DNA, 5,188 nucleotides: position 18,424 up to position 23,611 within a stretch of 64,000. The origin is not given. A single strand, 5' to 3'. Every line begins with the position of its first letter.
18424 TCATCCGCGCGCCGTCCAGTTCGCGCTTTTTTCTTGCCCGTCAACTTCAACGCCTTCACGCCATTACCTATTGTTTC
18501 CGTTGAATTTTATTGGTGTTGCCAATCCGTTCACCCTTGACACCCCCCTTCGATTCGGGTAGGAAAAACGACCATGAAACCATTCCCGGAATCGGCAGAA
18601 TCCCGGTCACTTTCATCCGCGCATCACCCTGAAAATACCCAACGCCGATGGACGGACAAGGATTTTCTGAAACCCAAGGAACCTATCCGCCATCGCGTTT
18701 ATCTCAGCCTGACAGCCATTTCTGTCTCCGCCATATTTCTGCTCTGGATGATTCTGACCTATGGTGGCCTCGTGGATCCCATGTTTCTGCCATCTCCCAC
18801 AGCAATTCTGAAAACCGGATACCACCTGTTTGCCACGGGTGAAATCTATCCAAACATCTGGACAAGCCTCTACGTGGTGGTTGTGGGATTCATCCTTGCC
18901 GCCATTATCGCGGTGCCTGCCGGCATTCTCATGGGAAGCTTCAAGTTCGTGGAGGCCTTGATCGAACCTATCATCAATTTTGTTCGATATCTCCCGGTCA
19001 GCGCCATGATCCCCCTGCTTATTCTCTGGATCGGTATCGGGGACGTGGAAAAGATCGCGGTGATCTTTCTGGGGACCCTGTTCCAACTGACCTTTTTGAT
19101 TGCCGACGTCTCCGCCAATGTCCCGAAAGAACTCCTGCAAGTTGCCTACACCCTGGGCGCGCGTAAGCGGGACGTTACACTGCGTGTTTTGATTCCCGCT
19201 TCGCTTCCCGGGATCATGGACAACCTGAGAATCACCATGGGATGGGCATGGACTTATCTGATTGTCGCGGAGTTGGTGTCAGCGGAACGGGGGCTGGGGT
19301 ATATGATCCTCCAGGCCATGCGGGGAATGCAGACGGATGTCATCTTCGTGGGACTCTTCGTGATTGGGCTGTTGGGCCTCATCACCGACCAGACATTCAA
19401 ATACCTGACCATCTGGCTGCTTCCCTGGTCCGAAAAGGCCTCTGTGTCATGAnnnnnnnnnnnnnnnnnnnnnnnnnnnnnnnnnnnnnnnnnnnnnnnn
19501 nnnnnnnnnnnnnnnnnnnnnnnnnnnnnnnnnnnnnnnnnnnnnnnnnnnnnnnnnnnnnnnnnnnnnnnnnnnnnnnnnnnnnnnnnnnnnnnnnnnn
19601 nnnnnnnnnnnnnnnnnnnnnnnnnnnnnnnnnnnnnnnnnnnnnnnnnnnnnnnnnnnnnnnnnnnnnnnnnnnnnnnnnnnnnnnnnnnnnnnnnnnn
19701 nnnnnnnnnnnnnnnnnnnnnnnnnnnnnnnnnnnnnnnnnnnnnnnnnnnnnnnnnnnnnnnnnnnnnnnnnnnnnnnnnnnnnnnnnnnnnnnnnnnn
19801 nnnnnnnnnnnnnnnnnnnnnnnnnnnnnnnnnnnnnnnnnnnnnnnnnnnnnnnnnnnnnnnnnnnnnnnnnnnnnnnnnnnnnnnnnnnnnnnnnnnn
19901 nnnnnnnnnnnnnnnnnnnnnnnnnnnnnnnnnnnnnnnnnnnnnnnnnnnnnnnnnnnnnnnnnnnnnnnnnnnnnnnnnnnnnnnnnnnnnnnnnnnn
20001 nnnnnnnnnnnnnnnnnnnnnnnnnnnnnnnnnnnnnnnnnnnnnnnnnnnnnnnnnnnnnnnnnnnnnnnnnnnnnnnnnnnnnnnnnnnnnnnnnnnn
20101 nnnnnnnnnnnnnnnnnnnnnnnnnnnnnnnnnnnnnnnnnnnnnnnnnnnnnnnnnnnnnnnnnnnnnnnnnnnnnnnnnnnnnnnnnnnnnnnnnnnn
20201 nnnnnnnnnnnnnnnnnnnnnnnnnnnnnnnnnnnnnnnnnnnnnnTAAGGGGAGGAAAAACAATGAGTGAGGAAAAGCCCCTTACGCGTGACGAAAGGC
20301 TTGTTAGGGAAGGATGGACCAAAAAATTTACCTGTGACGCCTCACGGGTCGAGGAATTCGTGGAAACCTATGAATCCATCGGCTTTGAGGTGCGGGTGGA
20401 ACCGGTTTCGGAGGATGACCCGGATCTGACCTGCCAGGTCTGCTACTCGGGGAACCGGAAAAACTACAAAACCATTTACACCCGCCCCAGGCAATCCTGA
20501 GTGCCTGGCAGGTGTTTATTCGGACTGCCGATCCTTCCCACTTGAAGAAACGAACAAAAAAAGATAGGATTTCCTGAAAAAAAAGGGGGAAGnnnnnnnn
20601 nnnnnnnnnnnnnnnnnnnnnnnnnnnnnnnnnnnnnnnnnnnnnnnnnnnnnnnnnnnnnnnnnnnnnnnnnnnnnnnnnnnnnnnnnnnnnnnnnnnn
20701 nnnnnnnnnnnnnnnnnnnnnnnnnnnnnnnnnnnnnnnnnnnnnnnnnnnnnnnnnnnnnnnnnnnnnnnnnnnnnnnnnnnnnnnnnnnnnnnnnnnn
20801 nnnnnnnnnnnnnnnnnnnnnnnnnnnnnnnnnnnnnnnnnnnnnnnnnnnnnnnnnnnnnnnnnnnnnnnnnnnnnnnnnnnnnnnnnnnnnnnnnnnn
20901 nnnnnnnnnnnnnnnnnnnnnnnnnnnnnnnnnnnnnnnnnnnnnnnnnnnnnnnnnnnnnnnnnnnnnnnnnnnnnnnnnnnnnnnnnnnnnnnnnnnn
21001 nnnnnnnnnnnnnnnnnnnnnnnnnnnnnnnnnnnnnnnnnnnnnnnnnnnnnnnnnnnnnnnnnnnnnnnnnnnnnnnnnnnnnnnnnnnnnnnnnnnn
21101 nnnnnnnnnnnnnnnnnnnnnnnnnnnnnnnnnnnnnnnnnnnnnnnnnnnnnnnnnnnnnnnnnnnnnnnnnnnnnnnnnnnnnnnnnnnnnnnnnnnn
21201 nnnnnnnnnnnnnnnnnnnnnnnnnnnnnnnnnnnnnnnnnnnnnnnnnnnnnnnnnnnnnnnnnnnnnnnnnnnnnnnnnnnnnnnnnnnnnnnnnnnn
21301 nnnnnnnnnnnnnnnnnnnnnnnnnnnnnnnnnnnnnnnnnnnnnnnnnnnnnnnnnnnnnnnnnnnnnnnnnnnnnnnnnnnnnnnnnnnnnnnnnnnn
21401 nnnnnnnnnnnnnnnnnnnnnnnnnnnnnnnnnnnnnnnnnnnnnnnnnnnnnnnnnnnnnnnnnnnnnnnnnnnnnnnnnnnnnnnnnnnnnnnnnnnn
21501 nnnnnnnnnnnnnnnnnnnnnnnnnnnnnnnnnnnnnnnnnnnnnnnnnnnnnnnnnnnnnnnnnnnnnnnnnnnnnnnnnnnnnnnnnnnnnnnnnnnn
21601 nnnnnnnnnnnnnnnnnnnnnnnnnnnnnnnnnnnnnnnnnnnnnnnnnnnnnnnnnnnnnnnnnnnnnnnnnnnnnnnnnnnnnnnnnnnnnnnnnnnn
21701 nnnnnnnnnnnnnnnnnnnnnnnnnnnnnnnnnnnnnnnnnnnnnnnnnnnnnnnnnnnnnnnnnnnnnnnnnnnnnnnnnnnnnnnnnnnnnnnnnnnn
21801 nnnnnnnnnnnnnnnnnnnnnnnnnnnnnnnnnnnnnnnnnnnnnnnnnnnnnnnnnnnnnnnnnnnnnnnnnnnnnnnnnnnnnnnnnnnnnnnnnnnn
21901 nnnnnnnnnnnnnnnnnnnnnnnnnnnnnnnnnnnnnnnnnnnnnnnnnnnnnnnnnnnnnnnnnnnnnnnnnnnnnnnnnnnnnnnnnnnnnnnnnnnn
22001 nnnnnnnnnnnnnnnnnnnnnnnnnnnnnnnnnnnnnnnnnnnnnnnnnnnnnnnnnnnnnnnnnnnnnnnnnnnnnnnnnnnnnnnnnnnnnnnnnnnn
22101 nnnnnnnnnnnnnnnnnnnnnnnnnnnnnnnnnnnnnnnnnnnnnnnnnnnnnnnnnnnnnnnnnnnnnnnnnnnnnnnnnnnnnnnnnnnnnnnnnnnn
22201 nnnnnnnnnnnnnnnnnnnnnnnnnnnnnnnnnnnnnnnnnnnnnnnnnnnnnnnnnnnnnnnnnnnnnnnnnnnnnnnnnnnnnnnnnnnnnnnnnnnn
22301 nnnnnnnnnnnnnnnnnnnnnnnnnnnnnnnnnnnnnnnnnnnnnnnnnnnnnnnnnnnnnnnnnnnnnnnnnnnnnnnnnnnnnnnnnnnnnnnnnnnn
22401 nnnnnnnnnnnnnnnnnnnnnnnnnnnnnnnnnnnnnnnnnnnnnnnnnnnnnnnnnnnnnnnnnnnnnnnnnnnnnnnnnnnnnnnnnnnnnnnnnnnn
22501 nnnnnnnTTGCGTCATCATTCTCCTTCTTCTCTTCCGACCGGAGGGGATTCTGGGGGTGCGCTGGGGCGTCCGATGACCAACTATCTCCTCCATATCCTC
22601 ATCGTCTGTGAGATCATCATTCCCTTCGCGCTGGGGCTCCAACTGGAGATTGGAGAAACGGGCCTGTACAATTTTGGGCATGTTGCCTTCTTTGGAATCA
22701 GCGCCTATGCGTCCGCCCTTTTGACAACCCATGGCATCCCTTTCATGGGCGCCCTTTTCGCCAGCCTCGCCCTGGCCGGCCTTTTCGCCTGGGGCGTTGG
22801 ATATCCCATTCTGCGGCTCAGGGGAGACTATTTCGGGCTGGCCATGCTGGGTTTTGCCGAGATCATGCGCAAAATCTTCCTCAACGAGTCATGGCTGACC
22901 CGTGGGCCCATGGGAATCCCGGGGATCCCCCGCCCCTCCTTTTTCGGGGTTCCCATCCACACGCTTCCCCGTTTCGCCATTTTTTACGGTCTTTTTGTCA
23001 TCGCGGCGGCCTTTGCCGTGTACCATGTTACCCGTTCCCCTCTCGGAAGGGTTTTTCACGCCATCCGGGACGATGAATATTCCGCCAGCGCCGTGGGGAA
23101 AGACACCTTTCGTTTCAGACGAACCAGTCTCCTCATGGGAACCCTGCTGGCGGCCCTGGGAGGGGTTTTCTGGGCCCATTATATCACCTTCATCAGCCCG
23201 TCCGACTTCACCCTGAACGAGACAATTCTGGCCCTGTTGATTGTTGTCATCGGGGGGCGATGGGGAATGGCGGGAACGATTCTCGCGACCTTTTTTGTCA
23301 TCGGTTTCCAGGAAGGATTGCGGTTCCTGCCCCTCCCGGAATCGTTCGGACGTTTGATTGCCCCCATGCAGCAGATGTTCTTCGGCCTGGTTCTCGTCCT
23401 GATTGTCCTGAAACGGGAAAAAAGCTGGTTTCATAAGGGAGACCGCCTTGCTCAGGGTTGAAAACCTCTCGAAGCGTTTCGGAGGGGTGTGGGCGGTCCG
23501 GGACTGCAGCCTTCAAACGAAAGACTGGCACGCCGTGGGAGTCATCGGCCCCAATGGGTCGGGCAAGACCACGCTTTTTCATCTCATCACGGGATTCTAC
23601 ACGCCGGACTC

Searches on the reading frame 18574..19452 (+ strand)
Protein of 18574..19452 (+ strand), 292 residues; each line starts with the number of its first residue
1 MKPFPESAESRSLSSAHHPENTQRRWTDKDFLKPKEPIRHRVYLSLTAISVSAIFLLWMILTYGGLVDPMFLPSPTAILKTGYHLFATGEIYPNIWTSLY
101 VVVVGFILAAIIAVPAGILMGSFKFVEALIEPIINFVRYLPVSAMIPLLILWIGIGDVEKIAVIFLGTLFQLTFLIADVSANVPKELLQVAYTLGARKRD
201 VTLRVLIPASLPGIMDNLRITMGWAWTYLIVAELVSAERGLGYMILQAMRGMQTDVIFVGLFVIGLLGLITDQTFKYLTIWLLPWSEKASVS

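Call 53: search_protein_families(library=pfam, proteins=[window:18574-19452:+], max_evalue=0.00001)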
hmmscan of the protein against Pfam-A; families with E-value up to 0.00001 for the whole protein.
window:18574-19452:+ (292 aa): 1 family
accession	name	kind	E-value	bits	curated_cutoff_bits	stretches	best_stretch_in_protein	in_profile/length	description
PF00528.27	BPD_transp_1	-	1.5e-25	90.4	26.4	1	113-277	1-177/184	Binding-protein-dependent transport system inner membrane component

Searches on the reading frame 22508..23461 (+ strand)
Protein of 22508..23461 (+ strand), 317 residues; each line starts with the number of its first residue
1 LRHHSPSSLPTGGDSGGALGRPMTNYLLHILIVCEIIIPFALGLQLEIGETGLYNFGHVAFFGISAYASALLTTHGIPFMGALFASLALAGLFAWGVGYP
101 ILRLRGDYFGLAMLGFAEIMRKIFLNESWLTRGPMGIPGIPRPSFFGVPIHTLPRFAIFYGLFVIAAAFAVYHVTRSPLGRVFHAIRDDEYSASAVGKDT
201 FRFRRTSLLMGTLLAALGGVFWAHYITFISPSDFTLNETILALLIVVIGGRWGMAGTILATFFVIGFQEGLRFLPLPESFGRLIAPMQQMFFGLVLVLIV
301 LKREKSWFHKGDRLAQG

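Call 53: search_protein_families(library=pfam, proteins=[window:22508-23461:+], max_evalue=0.00001)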
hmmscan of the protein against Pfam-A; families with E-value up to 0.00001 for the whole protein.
window:22508-23461:+ (317 aa): 1 family
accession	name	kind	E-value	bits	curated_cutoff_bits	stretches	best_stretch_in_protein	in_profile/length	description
PF02653.21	BPD_transp_2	-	6.4e-44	150.5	26.8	1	27-300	2-269/269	Branched-chain amino acid transport system / permease component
